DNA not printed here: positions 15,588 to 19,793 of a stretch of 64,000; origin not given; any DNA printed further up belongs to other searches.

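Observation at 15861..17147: Two DNA-identical 429-bp in-frame tandem units plus a third diverged one inside the TPR sensor array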

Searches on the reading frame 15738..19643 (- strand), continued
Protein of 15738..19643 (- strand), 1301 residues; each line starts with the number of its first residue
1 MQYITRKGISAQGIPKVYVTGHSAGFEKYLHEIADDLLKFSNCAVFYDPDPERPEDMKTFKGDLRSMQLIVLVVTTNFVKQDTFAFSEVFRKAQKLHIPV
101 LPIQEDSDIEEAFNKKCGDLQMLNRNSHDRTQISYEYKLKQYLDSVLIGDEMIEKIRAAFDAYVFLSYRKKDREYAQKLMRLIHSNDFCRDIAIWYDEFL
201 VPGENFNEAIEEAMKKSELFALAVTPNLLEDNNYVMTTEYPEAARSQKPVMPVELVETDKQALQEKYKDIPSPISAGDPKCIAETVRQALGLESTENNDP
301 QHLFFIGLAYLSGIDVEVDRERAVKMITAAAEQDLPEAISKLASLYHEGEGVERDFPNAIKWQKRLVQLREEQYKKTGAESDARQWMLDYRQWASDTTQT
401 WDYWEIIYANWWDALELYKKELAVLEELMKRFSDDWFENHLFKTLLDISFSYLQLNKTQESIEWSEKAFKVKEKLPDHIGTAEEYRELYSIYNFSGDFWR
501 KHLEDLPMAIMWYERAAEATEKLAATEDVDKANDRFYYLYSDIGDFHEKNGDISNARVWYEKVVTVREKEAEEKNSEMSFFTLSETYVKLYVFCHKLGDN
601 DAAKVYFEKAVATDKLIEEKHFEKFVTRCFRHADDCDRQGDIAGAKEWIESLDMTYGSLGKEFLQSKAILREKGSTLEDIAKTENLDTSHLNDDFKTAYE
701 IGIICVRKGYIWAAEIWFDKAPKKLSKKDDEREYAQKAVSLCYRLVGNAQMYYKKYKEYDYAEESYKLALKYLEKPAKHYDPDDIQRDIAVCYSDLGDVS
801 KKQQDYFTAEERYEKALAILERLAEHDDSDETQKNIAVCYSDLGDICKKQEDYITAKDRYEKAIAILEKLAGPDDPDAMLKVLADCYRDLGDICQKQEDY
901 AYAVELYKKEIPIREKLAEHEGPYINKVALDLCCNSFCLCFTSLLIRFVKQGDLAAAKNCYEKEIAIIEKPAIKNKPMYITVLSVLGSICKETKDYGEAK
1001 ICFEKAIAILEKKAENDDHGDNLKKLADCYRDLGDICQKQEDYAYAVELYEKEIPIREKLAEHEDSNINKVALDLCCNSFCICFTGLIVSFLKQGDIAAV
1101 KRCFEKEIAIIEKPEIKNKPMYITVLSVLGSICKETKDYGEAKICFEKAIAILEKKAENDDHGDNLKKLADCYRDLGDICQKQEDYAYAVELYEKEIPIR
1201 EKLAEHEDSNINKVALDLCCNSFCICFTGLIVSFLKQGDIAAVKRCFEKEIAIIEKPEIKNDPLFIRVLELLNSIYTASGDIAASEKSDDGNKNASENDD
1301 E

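Call 43: find_encoding_contigs(protein=P0003, flank=10000, max_places=6)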
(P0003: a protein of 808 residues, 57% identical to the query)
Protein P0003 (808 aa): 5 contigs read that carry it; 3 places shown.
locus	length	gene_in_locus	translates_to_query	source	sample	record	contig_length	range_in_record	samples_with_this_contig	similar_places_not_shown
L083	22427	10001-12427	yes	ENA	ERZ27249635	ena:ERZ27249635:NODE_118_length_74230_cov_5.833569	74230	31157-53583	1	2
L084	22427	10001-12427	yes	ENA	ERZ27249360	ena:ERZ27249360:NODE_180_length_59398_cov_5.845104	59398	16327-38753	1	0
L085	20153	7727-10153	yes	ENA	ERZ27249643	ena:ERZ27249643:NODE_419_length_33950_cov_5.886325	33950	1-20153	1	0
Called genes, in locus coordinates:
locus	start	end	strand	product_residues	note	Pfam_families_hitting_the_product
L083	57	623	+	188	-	PF02659:Mntp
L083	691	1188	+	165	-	-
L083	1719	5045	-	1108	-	PF25596:CPSase_L_D1, PF02222:ATP-grasp, PF02786:CPSase_L_D2, PF02787:CPSase_L_D3, PF25596:CPSase_L_D1, PF02222:ATP-grasp, PF02786:CPSase_L_D2, PF07478:Dala_Dala_lig_C, +5 more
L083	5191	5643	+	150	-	-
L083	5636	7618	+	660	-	PF00204:DNA_gyraseB, PF01751:Toprim, PF00986:DNA_gyraseB_C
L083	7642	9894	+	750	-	PF00521:DNA_topoisoIV, PF03989:DNA_gyraseA_C (faint)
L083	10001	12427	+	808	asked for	PF13676:TIR_2, PF08238:Sel1 (faint), PF13374:TPR_10 (faint), PF13181:TPR_8 (faint), PF13424:TPR_12 (faint), PF07719:TPR_2 (faint)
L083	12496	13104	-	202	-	PF01381:HTH_3, PF12844:HTH_19 (weak), PF13560:HTH_31 (weak)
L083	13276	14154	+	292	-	-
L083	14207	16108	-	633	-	PF13407:Peripla_BP_4 (weak), PF13377:Peripla_BP_3, PF00990:GGDEF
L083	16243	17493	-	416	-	PF05221:AdoHcyase, PF02826:2-Hacid_dh_C, PF00670:AdoHcyase_NAD, PF07991:KARI_N (weak)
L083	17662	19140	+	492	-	PF27792:CHIM_prot, PF13231:PMT_2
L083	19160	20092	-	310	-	PF22612:GH113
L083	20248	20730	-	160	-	PF02590:SPOUT_MTase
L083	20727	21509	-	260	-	PF23023:Anti-Pycsar_Apyc1, PF00753:Lactamase_B, PF12706:Lactamase_B_2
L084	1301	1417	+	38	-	-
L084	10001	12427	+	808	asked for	PF13676:TIR_2, PF08238:Sel1 (faint), PF13374:TPR_10 (faint), PF13181:TPR_8 (faint), PF13424:TPR_12 (faint), PF07719:TPR_2 (faint)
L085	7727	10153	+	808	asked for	PF13676:TIR_2, PF08238:Sel1 (faint), PF13374:TPR_10 (faint), PF13181:TPR_8 (faint), PF13424:TPR_12 (faint), PF07719:TPR_2 (faint)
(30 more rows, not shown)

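Call 57: predict_structure(alignment_id=A1)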
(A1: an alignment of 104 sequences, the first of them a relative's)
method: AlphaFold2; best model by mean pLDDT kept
length: 1158 residues; sequences in the alignment: 104
mean_pLDDT: 78.5   pTM: 0.53
mean pLDDT of the five models: 78.5, 77.1, 76.1, 75.9, 74.7
residues with pLDDT >= 90: 389; 70-90: 449; 50-70: 222; < 50: 98
segments of 3 or more residues with pLDDT < 50: 200-204, 666-686, 690-708, 923-931, 972-975, 1144-1158
pLDDT, mean of each block of 10 residues (from residue 1): 89 89 93 96 94 87 91 96 95 92 93 85 85 83 85 87 91 89 87 73 60 87 97 92 94 97 96 95 92 77 94 87 95 97 92 92 96 87 84 90 78 79 81 63 67 62 65 56 62 53 57 75 74 80 81 85 89 84 83 81 87 70 57 53 58 52 49 43 46 42 46 56 54 71 75 76 83 80 86 93 94 96 92 94 96 96 95 75 93 87 85 79 48 54 67 76 69 61 84 88 92 83 91 90 88 87 62 56 71 77 73 69 68 65 49 39
secondary structure, 60 per line:
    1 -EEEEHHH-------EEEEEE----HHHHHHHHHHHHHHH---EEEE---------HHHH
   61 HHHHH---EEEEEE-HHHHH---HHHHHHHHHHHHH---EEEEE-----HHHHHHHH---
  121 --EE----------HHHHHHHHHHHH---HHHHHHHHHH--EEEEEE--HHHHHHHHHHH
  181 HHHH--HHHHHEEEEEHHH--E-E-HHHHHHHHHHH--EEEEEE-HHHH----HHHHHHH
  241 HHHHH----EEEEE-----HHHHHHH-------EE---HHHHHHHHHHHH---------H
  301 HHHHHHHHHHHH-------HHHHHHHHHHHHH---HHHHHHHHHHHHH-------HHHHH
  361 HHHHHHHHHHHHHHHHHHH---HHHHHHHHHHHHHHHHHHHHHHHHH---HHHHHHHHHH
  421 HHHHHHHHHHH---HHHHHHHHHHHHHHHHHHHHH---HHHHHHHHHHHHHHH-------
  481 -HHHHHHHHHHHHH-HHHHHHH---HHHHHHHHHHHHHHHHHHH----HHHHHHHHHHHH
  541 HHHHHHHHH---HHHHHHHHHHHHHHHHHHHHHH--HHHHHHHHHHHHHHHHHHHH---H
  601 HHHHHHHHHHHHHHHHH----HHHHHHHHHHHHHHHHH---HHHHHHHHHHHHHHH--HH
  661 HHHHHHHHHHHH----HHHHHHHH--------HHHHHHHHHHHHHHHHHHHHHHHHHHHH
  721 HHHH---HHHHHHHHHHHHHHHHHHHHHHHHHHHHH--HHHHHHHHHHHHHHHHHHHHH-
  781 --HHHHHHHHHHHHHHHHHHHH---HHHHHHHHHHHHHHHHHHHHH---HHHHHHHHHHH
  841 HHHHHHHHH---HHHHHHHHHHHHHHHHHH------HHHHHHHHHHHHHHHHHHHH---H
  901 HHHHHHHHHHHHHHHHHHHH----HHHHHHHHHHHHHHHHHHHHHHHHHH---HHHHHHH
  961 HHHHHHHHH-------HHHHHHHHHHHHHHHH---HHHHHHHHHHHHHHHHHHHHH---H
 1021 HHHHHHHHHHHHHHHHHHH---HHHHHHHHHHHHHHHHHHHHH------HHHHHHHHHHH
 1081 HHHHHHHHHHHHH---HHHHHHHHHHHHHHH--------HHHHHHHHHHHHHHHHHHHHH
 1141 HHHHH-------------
elements in order (helices of 4 or more, strands of 3 or more residues): E2-5 E16-21 H26-40 E44-47 H57-65 E69-74 H76-80 H84-96 E100-104 H110-117 H135-146 H150-159 E162-167 H170-184 H187-191 E192-196 H206-216 E219-224 H226-229 H234-245 E250-254 H260-266 H279-290 H300-312 H320-332 H336-348 H356-379 H383-407 H411-431 H435-455 H459-473 H482-494 H496-502 H506-524 H529-549 H553-574 H577-596 H600-617 H622-638 H642-656 H659-672 H677-684 H693-724 H728-756 H759-779 H783-802 H806-826 H830-849 H853-870 H877-896 H900-920 H925-950 H954-969 H977-992 H996-1016 H1020-1039 H1043-1063 H1070-1093 H1097-1111 H1120-1145

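Call 59: fold_search(model_id=the predicted structure, library=pdb)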
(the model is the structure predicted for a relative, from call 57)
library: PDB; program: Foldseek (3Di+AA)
matches with E <= 10: 1425; with E <= 0.001: 290
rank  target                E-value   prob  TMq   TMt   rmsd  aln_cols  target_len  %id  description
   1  4buj_B                1.9e-12  1.00  0.15  0.13  38.0      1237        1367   12  Crystal structure of the S. cerevisiae Ski2-3-8 complex (released 2013-08-28)
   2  9hvq_Q                1.5e-11  1.00  0.14  0.17  32.0      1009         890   13  Structure of the transcribing Pol II-DSIF-PAF-SPT6-RECQL5 complex (released 2025-07-16)
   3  4buj_F                3.7e-11  1.00  0.16  0.14  31.6      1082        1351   14  Crystal structure of the S. cerevisiae Ski2-3-8 complex (released 2013-08-28)
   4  8q9t_E                5.8e-11  1.00  0.14  0.15  36.1      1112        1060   12  CryoEM structure of a S. Cerevisiae Ski238 complex bound to RNA (released 2023-11-29)
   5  8fgw_D                6.7e-11  1.00  0.12  0.11  31.3      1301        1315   14  Human IFT-A complex structures provide molecular insights into ciliary transport (released 2023-02-22)
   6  7qdr_B                1.3e-10  1.00  0.18  0.18  31.6      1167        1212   12  Apo human SKI complex in the closed state (released 2022-02-02)
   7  9rtt_Q                1.3e-10  1.00  0.14  0.17  33.4      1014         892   14  Activated Elongation Complex with IWS1 and ELOF1 (released 2025-09-03)
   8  7qdz_B                3.1e-10  1.00  0.19  0.19  29.3      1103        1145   11  80S-bound human SKI complex in the closed state (released 2022-02-09)
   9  8bbg_D                5.6e-10  1.00  0.19  0.17  25.6      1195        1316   11  Structure of the IFT-A complex; anterograde IFT-A train model (released 2022-12-21)
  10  8hmd_C                2.4e-09  1.00  0.15  0.14  28.8      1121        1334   12  base module state 2 of Tetrahymena IFT-A (released 2023-06-14)
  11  9g8r_B                3.6e-09  1.00  0.16  0.17  28.6      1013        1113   13  human SKI7-SKI238 complex in the open state (released 2024-10-16)
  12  7xn7_q                4.1e-09  1.00  0.13  0.15  29.6       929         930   13  RNA polymerase II elongation complex containing Spt4/5, Elf1, Spt6, Spn1 and Paf1C (released 2022-09-07)
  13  6af0_A                6.7e-09  1.00  0.13  0.16  31.8      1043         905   12  Structure of Ctr9, Paf1 and Cdc73 ternary complex from Myceliophthora thermophila (released 2018-09-19)
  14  7qds_B                7.0e-09  1.00  0.19  0.21  21.7       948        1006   13  Apo human SKI complex in the open state (released 2022-02-02)
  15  7dkh_I                8.1e-09  1.00  0.12  0.14  32.3       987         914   12  Crystal structure of the Ctr9/Paf1/Cdc73/Rtf1 quaternary complex (released 2021-11-24)
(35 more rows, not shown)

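Call 62: find_encoding_contigs(protein=P0099, flank=8000, max_places=3)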
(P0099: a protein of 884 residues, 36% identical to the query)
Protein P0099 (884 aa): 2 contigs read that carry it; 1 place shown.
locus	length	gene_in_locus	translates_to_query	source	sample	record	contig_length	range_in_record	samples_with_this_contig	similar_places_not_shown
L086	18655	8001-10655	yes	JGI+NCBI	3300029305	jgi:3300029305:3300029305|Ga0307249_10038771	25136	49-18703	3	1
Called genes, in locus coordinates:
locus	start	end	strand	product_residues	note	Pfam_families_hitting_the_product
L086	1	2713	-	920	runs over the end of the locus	?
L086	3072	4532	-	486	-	-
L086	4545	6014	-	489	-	PF03062:MBOAT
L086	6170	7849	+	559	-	-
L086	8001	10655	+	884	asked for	PF13676:TIR_2, PF17874:TPR_MalT, PF13424:TPR_12 (weak), PF10952:DUF2753 (weak), PF13424:TPR_12, PF10952:DUF2753 (weak), PF13424:TPR_12 (weak), PF17874:TPR_MalT, +16 more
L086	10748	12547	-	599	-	PF02690:Na_Pi_cotrans, PF01895:PhoU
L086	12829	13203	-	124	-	PF16320:Ribosomal_L12_N, PF00542:Ribosomal_L12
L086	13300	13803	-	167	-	PF00466:Ribosomal_L10, PF27436:RL10_C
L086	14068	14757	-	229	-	PF00687:Ribosomal_L1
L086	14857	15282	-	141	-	PF03946:Ribosomal_L11_N, PF00298:Ribosomal_L11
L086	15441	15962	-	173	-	PF02357:NusG, PF00467:KOW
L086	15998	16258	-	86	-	PF00584:SecE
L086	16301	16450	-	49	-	PF00471:Ribosomal_L33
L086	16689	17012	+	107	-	PF01371:Trp_repressor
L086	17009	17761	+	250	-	PF13489:Methyltransf_23 (weak), PF13649:Methyltransf_25, PF13847:Methyltransf_31 (faint), PF08241:Methyltransf_11, PF08242:Methyltransf_12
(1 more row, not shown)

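Call 63: find_encoding_contigs(protein=P0046, flank=8000, max_places=3)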
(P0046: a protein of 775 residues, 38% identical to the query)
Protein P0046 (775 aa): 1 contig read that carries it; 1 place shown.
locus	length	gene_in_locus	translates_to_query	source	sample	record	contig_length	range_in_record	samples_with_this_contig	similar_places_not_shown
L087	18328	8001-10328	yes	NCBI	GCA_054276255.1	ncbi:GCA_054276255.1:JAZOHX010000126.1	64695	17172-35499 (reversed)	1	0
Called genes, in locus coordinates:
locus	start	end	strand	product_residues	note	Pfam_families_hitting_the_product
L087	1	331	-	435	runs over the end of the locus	PF01210:NAD_Gly3P_dh_N (weak), PF02737:3HCDH_N (weak), PF03721:UDPG_MGDP_dh_N, PF00984:UDPG_MGDP_dh, PF03720:UDPG_MGDP_dh_C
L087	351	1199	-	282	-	PF01261:AP_endonuc_2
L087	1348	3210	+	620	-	PF00583:Acetyltransf_1, PF13508:Acetyltransf_7 (faint), PF01408:GFO_IDH_MocA, PF02894:GFO_IDH_MocA_C (weak), PF21252:Glyco_hydro_109_C (weak)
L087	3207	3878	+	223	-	PF01980:TrmO_N, PF18389:TrmO_C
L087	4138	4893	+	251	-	PF00072:Response_reg, PF08769:Spo0A_C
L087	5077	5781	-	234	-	PF04397:LytTR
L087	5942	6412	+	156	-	PF04073:tRNA_edit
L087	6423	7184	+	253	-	PF03099:BPL_LplA_LipB, PF02237:BPL_C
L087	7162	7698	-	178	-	PF12822:ECF_trnsprt (weak), PF02632:BioY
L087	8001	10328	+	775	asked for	PF22890:TPR_EMC2 (faint), PF13676:TIR_2, PF08238:Sel1 (faint), PF10952:DUF2753 (faint), PF13181:TPR_8 (faint), PF13428:TPR_14 (faint), PF00515:TPR_1 (faint), PF13424:TPR_12 (weak), +5 more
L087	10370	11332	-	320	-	PF06347:SH3_4 (faint), PF08239:SH3_3, PF18348:SH3_16 (faint), PF08239:SH3_3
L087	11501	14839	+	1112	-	PF21445:ADDB_N, PF13361:UvrD_C (weak), PF12705:PDDEXK_1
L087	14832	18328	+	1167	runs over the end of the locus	PF00580:UvrD-helicase, PF01443:Viral_helicase1 (faint), PF13245:AAA_19, PF13361:UvrD_C, PF13538:UvrD_C_2 (faint), PF12705:PDDEXK_1 (weak)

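Call 66: search_protein_families(library=ncbifam, proteins=[window:15738-19643:-], max_evalue=0.01)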
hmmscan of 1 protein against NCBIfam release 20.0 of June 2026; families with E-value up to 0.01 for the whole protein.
window:15738-19643:- (1301 aa): 9 families
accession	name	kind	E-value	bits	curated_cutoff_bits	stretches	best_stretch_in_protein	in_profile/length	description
TIGR00540.1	TPR_hemY_coli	hypoth_equivalog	2.8e-10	39.5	142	1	963-1052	310-384/385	heme biosynthesis-associated TPR protein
TIGR02917.1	PEP_TPR_lipo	equivalog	3.4e-05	21.9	312.2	0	811-1031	445-646/899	XrtA/PEP-CTERM system TPR-repeat protein PrsT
NF053617.1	SARPRegAfsRStmc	equivalog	0.00013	20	1430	0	956-1027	912-981/986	SARP-family global regulator AfsR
NF053520.1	HK_Porph_FimS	equivalog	0.00022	19.6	600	0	790-871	124-198/618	sensor histidine kinase FimS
NF047621.1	FlgprotMotXVib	equivalog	0.00025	20.5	330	1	298-364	70-136/211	flagellar protein MotX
NF052312.1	T9SS_PorW_SprE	equivalog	0.00052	18.8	250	1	806-869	299-360/716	type IX secretion system periplasmic lipoprotein PorW/SprE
TIGR00756.2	PPR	repeat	0.0028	17.7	20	0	1082-1105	1-24/35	pentatricopeptide repeat protein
NF041717.1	HaaA_phane_TPR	equivalog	0.0057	14.8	1125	0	794-922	676-790/882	cyclophane-containing RiPP biosynthesis TPR protein HaaT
NF038194.1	AlgK_TPR_lipo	equivalog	0.0079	14.9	700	1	292-363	325-396/448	alginate biosynthesis TPR repeat lipoprotein AlgK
